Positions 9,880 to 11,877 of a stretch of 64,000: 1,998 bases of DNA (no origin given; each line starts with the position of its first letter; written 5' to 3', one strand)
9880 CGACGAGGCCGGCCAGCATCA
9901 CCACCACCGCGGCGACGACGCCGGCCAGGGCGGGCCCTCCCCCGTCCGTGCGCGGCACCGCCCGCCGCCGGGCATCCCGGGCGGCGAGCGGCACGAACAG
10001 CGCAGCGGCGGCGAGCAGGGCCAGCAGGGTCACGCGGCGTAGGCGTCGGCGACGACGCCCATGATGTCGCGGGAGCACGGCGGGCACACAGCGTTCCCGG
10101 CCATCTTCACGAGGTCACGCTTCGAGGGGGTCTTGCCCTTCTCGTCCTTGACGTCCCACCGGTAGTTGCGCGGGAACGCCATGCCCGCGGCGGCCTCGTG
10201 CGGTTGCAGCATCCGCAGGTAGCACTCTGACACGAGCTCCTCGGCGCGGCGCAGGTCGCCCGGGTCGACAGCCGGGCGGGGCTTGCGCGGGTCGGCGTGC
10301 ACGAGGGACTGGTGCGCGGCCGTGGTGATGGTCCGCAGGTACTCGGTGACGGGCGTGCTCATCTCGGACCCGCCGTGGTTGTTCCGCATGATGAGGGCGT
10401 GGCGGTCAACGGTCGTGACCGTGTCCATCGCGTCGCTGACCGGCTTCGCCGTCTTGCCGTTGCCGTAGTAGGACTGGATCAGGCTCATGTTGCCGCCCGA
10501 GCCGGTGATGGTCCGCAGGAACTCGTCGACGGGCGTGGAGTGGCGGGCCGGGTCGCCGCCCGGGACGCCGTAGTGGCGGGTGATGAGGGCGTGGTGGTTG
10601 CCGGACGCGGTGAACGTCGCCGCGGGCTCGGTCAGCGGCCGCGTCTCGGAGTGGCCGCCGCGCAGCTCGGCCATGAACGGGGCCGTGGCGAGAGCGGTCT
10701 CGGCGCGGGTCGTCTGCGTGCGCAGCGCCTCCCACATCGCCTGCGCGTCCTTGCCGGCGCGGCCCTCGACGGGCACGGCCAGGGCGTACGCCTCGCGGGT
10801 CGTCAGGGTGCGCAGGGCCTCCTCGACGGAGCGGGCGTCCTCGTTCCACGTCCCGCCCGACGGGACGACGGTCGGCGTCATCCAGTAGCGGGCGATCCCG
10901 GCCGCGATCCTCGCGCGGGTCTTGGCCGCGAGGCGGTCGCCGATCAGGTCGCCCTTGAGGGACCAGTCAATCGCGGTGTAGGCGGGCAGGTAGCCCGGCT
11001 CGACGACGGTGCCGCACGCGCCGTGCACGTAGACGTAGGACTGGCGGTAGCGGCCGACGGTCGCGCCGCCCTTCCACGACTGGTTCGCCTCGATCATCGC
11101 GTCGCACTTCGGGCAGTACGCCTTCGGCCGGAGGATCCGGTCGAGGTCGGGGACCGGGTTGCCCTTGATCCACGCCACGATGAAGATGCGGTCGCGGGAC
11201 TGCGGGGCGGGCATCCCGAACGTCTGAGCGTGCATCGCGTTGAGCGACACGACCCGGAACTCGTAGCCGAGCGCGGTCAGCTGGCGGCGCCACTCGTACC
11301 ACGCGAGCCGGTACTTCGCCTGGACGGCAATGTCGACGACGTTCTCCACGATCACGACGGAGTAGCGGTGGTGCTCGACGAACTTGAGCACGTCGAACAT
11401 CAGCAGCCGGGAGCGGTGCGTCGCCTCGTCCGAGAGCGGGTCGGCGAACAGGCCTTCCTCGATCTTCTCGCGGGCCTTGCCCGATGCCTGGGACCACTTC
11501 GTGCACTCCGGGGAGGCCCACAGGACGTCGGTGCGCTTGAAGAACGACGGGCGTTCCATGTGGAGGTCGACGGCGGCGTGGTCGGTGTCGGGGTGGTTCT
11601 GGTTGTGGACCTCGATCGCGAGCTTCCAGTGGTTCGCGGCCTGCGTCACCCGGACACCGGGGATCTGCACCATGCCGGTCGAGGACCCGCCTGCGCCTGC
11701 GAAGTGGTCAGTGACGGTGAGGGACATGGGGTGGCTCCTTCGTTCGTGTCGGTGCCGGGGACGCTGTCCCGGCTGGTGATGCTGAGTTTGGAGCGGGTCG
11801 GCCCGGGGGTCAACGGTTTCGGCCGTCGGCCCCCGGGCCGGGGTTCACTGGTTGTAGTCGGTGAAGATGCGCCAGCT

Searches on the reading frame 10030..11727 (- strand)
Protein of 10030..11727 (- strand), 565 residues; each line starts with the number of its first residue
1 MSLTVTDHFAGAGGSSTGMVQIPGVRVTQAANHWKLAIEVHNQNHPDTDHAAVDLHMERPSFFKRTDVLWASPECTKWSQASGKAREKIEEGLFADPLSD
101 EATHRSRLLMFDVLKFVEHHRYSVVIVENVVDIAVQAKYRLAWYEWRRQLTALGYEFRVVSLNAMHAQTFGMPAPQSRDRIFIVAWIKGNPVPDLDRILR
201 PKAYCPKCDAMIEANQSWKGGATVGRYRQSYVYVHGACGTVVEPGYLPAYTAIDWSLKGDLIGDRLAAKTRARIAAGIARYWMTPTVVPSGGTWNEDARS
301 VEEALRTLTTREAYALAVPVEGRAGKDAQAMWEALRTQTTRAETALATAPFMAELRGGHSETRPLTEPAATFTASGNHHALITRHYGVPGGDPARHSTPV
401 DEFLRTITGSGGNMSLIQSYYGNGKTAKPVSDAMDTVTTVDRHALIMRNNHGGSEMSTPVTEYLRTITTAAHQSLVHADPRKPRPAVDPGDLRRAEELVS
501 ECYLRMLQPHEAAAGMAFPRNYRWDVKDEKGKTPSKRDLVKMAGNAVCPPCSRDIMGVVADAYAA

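Call 71: search_protein_families(library=pfam, proteins=[window:10030-11727:-], max_evalue=0.001)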
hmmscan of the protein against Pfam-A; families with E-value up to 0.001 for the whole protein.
window:10030-11727:- (565 aa): 1 family
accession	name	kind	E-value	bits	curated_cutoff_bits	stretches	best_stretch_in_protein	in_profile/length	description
PF00145.23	DNA_methylase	-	1.9e-25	90.4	22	1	4-191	2-166/324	C-5 cytosine-specific DNA methylase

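Call 72: search_protein_families(library=phrogs, proteins=[window:10030-11727:-], max_evalue=0.001)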
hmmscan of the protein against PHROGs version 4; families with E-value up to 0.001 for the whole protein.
window:10030-11727:- (565 aa): 6 families
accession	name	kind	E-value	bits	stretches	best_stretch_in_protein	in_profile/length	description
phrog_116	-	other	1.4e-57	196.6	1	1-562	206-492/779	DNA methyltransferase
phrog_5999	-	other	2.4e-22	80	1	2-95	2-101/109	DNA methyltransferase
phrog_363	-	other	6.9e-20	72.4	1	1-190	52-218/327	DNA methyltransferase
phrog_23072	-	other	1.2e-17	65.5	2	503-555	332-383/400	DNA methyltransferase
phrog_29443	-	unknown function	1.4e-09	38.5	1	4-93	4-97/273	-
phrog_13621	-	unknown function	1.9e-07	32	1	496-554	46-103/121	-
